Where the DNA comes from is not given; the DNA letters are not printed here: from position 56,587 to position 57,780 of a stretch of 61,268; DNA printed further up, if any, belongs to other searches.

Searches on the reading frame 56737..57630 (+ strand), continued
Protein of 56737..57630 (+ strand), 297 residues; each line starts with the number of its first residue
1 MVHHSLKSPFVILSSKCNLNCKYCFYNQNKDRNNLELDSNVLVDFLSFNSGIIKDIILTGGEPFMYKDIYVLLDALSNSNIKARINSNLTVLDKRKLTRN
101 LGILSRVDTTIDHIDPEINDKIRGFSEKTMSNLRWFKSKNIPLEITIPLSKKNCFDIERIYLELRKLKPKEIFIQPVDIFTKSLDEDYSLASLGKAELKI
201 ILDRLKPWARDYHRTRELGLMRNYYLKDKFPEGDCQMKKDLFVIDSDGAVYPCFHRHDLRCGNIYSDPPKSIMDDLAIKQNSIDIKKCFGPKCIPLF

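Call 30: search_protein_families(library=pfam, proteins=[L175:2-547:+, L175:3111-4157:-, L175:2348-3091:-, L003:2354-3118:+, L003:3115-4197:+, L003:1578-2357:+, L001:7638-8822:-, L001:8947-9171:-, L176:3382-4665:+], max_evalue=0.01)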
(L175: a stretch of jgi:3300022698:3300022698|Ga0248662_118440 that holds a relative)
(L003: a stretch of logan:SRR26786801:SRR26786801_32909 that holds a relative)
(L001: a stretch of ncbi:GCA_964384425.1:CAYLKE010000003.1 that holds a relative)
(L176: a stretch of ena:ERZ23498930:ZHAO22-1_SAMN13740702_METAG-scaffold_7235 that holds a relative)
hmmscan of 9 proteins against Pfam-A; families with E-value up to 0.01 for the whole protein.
L175:2-547:+ (181 aa): 0 families

L175:3111-4157:- (348 aa): 1 family
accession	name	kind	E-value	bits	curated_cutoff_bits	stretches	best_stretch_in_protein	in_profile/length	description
PF00152.25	tRNA-synt_2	-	3.3e-56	191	25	1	60-348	7-306/308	tRNA synthetases class II (D, K and N)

L175:2348-3091:- (247 aa): 1 family
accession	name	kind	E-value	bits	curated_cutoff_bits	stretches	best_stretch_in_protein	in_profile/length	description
PF02633.19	Creatininase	-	1e-60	205.6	31.3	1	2-240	1-237/238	Creatinine amidohydrolase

L003:2354-3118:+ (254 aa): 4 families
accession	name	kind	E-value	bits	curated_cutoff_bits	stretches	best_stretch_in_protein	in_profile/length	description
PF02568.20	ThiI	-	7.9e-06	26.1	20.5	1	58-164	5-118/197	Thiamine biosynthesis protein (ThiI)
PF02677.20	QueH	-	0.00014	22.5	23.5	1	77-174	19-124/175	Epoxyqueuosine reductase QueH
PF06508.19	QueC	-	0.00042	20.3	22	1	58-115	1-58/210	Queuosine biosynthesis protein QueC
PF01171.26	ATP_bind_3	-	0.0011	19.2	27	1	59-113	2-62/182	PP-loop family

L003:3115-4197:+ (360 aa): 1 family
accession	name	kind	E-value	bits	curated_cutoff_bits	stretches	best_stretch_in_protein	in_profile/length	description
PF04107.18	GCS2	-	1e-12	48.5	21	1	13-193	1-189/291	Glutamate-cysteine ligase family 2(GCS2)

L003:1578-2357:+ (259 aa): 2 families
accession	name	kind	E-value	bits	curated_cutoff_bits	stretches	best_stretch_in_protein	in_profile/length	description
PF04909.20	Amidohydro_2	-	2.4e-24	87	26.4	1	11-258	1-287/289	Amidohydrolase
PF01026.27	TatD_DNase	-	0.00093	19.1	27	1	11-223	1-213/253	TatD related DNase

L001:7638-8822:- (394 aa): 3 families
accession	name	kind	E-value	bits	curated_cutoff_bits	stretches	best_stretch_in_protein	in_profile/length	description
PF00152.25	tRNA-synt_2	-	5e-48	164.2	25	1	94-387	4-306/308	tRNA synthetases class II (D, K and N)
PF01336.31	tRNA_anti-codon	-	2.1e-05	24.8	27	1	6-75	3-75/75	OB-fold nucleic acid binding domain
PF17144.9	Ribosomal_L5e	-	7.4e-05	23.3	27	1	86-246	7-159/163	Ribosomal large subunit proteins 60S L5, and 50S L18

L001:8947-9171:- (74 aa): 1 family
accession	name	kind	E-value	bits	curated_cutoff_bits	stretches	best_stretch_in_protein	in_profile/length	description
PF01609.27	DDE_Tnp_1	-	0.0013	19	23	1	28-72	155-200/200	Transposase DDE domain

L176:3382-4665:+ (427 aa): 0 families

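Call 44: search_solved_structures(query=A1, max_evalue=0.001)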
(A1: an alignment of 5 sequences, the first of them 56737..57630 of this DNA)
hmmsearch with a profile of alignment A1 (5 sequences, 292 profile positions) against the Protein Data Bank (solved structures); distinct sequences matched with E-value up to 0.001: 20.
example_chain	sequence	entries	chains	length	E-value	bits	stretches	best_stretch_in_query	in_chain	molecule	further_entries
6efn_A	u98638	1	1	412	1.3e-15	60.8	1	7-283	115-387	Sporulation killing factor maturation protein SkfB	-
9dfn_A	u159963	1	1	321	4.8e-12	49.1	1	8-182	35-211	Radical SAM core domain-containing protein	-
9dfu_A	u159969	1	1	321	6.2e-12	48.7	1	8-182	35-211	Radical SAM core domain-containing protein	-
4k37_A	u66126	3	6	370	2.6e-11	46.6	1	8-274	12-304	Anaerobic sulfatase-maturating enzyme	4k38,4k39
4k36_A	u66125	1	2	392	3.1e-11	46.4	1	8-274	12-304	Anaerobic sulfatase-maturating enzyme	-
2fb2_A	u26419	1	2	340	4.9e-10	42.5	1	7-198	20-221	Molybdenum cofactor biosynthesis protein A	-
1tv7_A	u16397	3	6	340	5.1e-10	42.4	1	7-198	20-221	Molybdenum cofactor biosynthesis protein A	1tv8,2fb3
6b4c_A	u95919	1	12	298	6.4e-10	42.1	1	8-176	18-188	Viperin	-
9dgw_A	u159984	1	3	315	7.4e-10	41.9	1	8-175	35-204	Radical SAM core domain-containing protein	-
9dfw_A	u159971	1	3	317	7.5e-10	41.8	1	8-176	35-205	Radical SAM core domain-containing protein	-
7n7i_A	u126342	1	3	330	8.3e-10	41.7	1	8-175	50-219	Viperin-like enzyme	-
6c8v_A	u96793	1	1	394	5.4e-08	35.7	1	7-249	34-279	Coenzyme PQQ synthesis protein E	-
5vsl_A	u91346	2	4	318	6.4e-08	35.5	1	8-165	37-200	Radical S-adenosyl methionine domain-containing protein 2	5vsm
6q2p_A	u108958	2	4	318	7.4e-08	35.3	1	8-165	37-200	Radical S-adenosyl methionine domain-containing protein 2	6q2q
7n7h_A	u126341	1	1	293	1.1e-07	34.7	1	8-166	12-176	VIPERIN-LIKE ENZYME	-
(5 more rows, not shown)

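Call 47: search_protein_families(library=pfam, proteins=[L101:4299-5627:-, L101:3591-4271:+, L101:1360-2754:+, L095:1389-2006:+, L095:2033-3238:-, L108:1585-2580:+, L108:2557-3252:-, L108:3301-4485:+, L115:1037-2515:+, L115:3437-4720:+], max_evalue=0.001)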
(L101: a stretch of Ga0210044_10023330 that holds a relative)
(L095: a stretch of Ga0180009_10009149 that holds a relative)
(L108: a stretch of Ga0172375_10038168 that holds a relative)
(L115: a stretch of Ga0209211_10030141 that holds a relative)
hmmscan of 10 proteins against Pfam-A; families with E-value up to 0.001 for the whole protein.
L101:4299-5627:- (442 aa): 1 family
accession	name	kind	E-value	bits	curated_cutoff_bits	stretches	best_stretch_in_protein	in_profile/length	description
PF01411.24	tRNA-synt_2c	-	7.3e-47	160.6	30.3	1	48-440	2-407/552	tRNA synthetases class II (A)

L101:3591-4271:+ (226 aa): 2 families
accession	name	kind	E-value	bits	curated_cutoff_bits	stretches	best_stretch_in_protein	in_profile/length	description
PF03575.23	Peptidase_S51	-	2.2e-37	129.2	23.9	1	25-218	1-204/206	Peptidase family S51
PF07685.20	GATase_3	-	9.5e-08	32.3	27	1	97-183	33-121/196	CobB/CobQ-like glutamine amidotransferase domain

L101:1360-2754:+ (464 aa): 2 families
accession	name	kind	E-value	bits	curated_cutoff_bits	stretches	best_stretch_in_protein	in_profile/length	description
PF04055.27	Radical_SAM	-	3.7e-21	76.4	29.5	1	126-291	1-160/166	Radical SAM superfamily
PF13353.11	Fer4_12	-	6.6e-12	46.3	22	1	127-248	10-124/137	4Fe-4S single cluster domain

L095:1389-2006:+ (205 aa): 2 families
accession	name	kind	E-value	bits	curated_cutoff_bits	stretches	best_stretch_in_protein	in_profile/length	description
PF03575.23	Peptidase_S51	-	3.5e-34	118.7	23.9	1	3-195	1-202/206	Peptidase family S51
PF07685.20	GATase_3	-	0.00042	20.4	27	1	64-153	20-113/196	CobB/CobQ-like glutamine amidotransferase domain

L095:2033-3238:- (401 aa): 1 family
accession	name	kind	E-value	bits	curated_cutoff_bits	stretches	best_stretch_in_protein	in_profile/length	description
PF01411.24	tRNA-synt_2c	-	3.3e-40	138.6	30.3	1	11-399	3-407/552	tRNA synthetases class II (A)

L108:1585-2580:+ (331 aa): 2 families
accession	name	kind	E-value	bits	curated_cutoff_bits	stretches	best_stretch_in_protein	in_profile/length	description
PF02016.21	Peptidase_S66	-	8.9e-31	107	25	1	15-134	1-121/121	LD-carboxypeptidase N-terminal domain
PF17676.7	Peptidase_S66C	-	9.4e-26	91.2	23.7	1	207-321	1-120/120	LD-carboxypeptidase C-terminal domain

L108:2557-3252:- (231 aa): 12 families
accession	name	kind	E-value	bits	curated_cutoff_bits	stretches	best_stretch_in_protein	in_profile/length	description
PF08241.18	Methyltransf_11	-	1.2e-20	74.4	21.2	1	49-145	1-95/95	Methyltransferase domain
PF13649.12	Methyltransf_25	-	2.9e-18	66.8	27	1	48-141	1-97/97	Methyltransferase domain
PF13847.12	Methyltransf_31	-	5e-13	49.4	27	1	44-154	3-118/145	Methyltransferase domain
PF01209.24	Ubie_methyltran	-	6.2e-11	42.5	20.1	1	41-148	44-154/233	ubiE/COQ5 methyltransferase family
PF08242.18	Methyltransf_12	-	3.2e-08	34.6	30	1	49-139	1-94/98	Methyltransferase domain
PF00398.26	RrnaAD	-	7e-07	29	24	1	36-95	22-81/263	Ribosomal RNA adenine dimethylase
PF13489.12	Methyltransf_23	-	3.1e-05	24.2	27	1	43-88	21-61/164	Methyltransferase domain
PF05175.20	MTS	-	0.00015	21.9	23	1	28-161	17-154/170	Methyltransferase small domain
PF06080.18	DUF938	-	0.00026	21.3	27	0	23-147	3-139/202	Protein of unknown function (DUF938)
PF05148.21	Methyltransf_8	-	0.00028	21.3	27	0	45-146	73-157/219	Hypothetical methyltransferase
PF05219.18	DREV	-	0.0005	19.7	26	1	39-93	88-143/265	DREV methyltransferase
PF02390.23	Methyltransf_4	-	0.00057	19.8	24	0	46-94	3-55/173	Putative methyltransferase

L108:3301-4485:+ (394 aa): 1 family
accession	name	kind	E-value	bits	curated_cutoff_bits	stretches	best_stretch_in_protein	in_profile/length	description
PF01411.24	tRNA-synt_2c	-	7.5e-46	157.2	30.3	1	7-392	2-412/552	tRNA synthetases class II (A)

L115:1037-2515:+ (492 aa): 3 families
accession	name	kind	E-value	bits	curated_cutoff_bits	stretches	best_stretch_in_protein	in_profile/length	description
PF00587.30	tRNA-synt_2b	-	1.8e-19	70.9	29.3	1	114-283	7-176/179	tRNA synthetase class II core domain (G, H, P, S and T)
PF09180.16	ProRS-C_1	-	4.5e-19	68.8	31.5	1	423-492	2-71/71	Prolyl-tRNA synthetase, C-terminal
PF03129.25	HGTP_anticodon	-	1.2e-14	54.7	21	1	302-391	1-89/94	Anticodon binding domain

L115:3437-4720:+ (427 aa): 2 families
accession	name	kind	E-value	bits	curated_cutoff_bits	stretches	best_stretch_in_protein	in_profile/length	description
PF04055.27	Radical_SAM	-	1.4e-13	51.8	29.5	1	89-243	1-155/166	Radical SAM superfamily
PF13353.11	Fer4_12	-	1.3e-05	25.9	22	1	93-167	13-86/137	4Fe-4S single cluster domain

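Call 59: search_protein_families(library=pfam, proteins=[L001:5476-5799:-, L101:1399-1740:+, L003:193-560:+, L115:3437-3720:+], max_evalue=10)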
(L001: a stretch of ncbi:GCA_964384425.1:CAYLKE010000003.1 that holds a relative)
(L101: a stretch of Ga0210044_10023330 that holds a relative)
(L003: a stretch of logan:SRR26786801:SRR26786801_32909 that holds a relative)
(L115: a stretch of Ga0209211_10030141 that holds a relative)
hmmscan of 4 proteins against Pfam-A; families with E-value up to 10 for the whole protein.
L001:5476-5799:- (108 aa): 4 families
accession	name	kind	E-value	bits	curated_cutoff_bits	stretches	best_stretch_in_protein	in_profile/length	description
PF25294.1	RENR_N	-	0.028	14.6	39.4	1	22-68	109-157/256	Renin receptor N-terminal domain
PF21133.2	CAA_C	-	0.043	13.9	22.2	1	36-70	14-48/144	CCA-adding enzyme, C-terminal domain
PF08245.18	Mur_ligase_M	-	0.19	12.1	24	1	43-89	99-145/200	Mur ligase middle domain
PF04055.27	Radical_SAM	-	0.26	11.9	29.5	1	93-108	3-18/166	Radical SAM superfamily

L101:1399-1740:+ (114 aa): 0 families

L003:193-560:+ (122 aa): 3 families
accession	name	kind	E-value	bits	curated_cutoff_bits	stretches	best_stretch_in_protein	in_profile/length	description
PF04182.18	B-block_TFIIIC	-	0.00032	21.1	22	1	56-89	20-53/73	B-block binding subunit of TFIIIC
PF24409.1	wHTH-PRTase_assc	-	0.017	15.6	27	1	55-84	12-41/83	wHTH-PRTase associated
PF01978.25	TrmB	-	0.026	14.8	25.6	1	54-89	22-57/68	Sugar-specific transcriptional regulator TrmB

L115:3437-3720:+ (94 aa): 0 families

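Call 71: predict_structure(alignment_id=A3)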
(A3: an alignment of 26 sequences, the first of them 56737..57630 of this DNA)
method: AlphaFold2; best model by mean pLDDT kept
length: 297 residues; sequences in the alignment: 26
mean_pLDDT: 94.3   pTM: 0.91
mean pLDDT of the five models: 94.3, 94.0, 93.8, 93.6, 92.6
residues with pLDDT >= 90: 265; 70-90: 25; 50-70: 6; < 50: 1
segments of 3 or more residues with pLDDT < 50: none
pLDDT, mean of each block of 10 residues (from residue 1): 78 93 82 85 97 96 96 97 98 96 98 96 95 98 97 96 97 95 92 97 97 96 96 91 97 94 98 97 91 92
secondary structure, 60 per line:
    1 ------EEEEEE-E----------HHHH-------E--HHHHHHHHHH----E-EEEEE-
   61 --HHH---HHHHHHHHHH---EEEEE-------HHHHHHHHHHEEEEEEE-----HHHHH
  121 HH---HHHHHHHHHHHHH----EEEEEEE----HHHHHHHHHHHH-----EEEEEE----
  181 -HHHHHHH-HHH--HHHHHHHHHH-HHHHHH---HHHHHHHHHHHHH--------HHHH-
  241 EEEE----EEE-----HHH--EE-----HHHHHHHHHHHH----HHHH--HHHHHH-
elements in order: E7-12 H25-28 H39-48 E55-59 H69-78 E82-86 H94-103 E104-110 H116-122 H126-138 E143-149 H154-165 E171-176 H182-188 H195-204 H206-211 H215-227 H236-239 E241-244 E249-251 H269-280 H285-288 H291-296

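Call 75: fold_search(model_id=the predicted structure, library=pdb)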
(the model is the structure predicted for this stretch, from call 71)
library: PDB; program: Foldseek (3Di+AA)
matches with E <= 10: 1692; with E <= 0.001: 121
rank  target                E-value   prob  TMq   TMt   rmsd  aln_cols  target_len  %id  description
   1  5why_A                1.9e-15  1.00  0.66  0.49   8.2       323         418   19  Structural Insights into Thioether Bond Formation in the Biosynthesis of Sactipeptides (released 2017-07-26)
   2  5wgg_A                2.9e-15  1.00  0.65  0.46   7.5       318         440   19  Structural Insights into Thioether Bond Formation in the Biosynthesis of Sactipeptides (released 2017-07-26)
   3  5why_B                6.4e-15  1.00  0.67  0.49   7.4       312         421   19  Structural Insights into Thioether Bond Formation in the Biosynthesis of Sactipeptides (released 2017-07-26)
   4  5v1q_A                1.3e-14  1.00  0.70  0.50   5.1       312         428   17  Crystal structure of Streptococcus suis SuiB (released 2017-08-30)
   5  5v1s_A                1.3e-14  1.00  0.71  0.51   5.8       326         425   17  Crystal structure of Streptococcus suis SuiB bound to S-adenosylmethionine (released 2017-08-30)
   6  5v1t_A                3.2e-14  1.00  0.69  0.49   5.5       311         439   17  Crystal structure of Streptococcus suis SuiB bound to precursor peptide SuiA (released 2017-08-30)
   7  6efn                  4.9e-14  1.00  0.72  0.57   6.8       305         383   19  Structure of a RiPP maturase, SkfB (released 2018-10-24)
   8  5v1q_B                5.9e-14  1.00  0.70  0.50   5.8       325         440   17  Crystal structure of Streptococcus suis SuiB (released 2017-08-30)
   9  5v1s_B                7.5e-14  1.00  0.67  0.48   5.1       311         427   19  Crystal structure of Streptococcus suis SuiB bound to S-adenosylmethionine (released 2017-08-30)
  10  4k36_B                4.4e-13  1.00  0.71  0.60   6.1       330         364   20  His6 tagged anSMEcpe with bound AdoMet (released 2013-05-08)
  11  7vob                  8.7e-13  1.00  0.73  0.67   4.6       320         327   17  The crystal structure of a Radical SAM Enzyme BlsE involved in the Biosynthesis of Blasticidin S (released 2022-05-04)
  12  4k38_B                1.1e-12  1.00  0.69  0.58   5.5       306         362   20  Native anSMEcpe with bound AdoMet and Kp18Cys peptide (released 2013-05-08)
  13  4k37_A                1.5e-12  1.00  0.72  0.60   5.9       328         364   21  Native anSMEcpe with bound AdoMet (released 2013-05-08)
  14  4k39_A                1.7e-12  1.00  0.70  0.59   5.9       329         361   20  Native anSMEcpe with bound AdoMet and Cp18Cys peptide (released 2013-05-08)
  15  5vsl_A                1.8e-12  1.00  0.62  0.69   5.8       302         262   16  Crystal structure of viperin with bound [4Fe-4S] cluster and S-adenosylhomocysteine (SAH) (released 2017-06-14)
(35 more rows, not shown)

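Call 89: search_protein_representatives(protein=window:56737-57630:+)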
Query: 297 residues. Proteins with E-value up to 0.001 (for the whole library): 8176; up to 1e-10: 431; up to 1e-30: 9. The best 150 are listed.
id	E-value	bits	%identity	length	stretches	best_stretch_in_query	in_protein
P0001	6.2e-153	525.2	100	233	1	65-297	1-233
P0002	5.3e-69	249.6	45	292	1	8-297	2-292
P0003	3.9e-66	240.2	44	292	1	9-297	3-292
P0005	2.2e-63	231.2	42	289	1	8-297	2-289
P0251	4.5e-57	210.5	41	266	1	37-297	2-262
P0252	3.9e-51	191.0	35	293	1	9-297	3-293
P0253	6.8e-38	147.5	32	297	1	7-297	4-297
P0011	1.7e-36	142.9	34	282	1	9-296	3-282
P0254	5.9e-31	124.7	32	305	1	11-280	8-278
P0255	6.6e-30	121.3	32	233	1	66-294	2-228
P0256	2.6e-28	116.1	35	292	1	9-297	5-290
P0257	1.6e-27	113.5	30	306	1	7-283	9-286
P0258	1.4e-26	110.4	32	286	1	6-297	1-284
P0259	2.3e-26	109.6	29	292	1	8-297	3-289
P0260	6.9e-26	108.1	30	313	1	7-295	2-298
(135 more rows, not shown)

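Call 90: find_encoding_contigs(protein=P0252, flank=5000, max_places=3)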
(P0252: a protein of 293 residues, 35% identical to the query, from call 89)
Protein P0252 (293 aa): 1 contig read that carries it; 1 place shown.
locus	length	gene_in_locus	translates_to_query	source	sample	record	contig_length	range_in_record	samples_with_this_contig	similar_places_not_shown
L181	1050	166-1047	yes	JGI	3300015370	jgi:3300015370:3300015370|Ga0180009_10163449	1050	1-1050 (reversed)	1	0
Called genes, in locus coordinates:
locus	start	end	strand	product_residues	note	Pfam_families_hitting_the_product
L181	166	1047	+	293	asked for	PF04055:Radical_SAM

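Call 94: find_encoding_contigs(protein=P0253, flank=5000, max_places=3)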
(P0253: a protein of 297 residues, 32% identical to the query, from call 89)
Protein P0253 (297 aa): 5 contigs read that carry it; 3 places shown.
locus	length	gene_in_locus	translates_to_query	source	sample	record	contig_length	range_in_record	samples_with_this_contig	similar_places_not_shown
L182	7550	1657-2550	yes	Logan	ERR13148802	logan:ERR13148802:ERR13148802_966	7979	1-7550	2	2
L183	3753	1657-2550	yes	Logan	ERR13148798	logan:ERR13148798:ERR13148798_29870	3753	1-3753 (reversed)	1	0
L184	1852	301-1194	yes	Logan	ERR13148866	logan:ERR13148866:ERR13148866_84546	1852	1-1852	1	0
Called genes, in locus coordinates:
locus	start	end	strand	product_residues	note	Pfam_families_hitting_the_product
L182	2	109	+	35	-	?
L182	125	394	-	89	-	-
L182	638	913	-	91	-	-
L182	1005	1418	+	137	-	PF00885:DMRL_synthase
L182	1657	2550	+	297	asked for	PF04055:Radical_SAM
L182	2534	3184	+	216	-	PF13191:AAA_16 (weak), PF01712:dNK, PF02223:Thymidylate_kin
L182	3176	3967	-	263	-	PF05401:NodS (weak), PF13489:Methyltransf_23, PF13847:Methyltransf_31, PF08241:Methyltransf_11, PF08242:Methyltransf_12, PF13649:Methyltransf_25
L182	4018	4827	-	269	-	PF05721:PhyH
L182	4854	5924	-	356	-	PF02073:Peptidase_M29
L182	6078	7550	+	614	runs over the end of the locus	PF08915:tRNA-Thr_ED, PF00587:tRNA-synt_2b, PF03129:HGTP_anticodon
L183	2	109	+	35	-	?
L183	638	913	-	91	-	-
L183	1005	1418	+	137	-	PF00885:DMRL_synthase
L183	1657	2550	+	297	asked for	PF04055:Radical_SAM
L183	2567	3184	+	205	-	PF01712:dNK, PF02223:Thymidylate_kin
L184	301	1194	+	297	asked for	PF04055:Radical_SAM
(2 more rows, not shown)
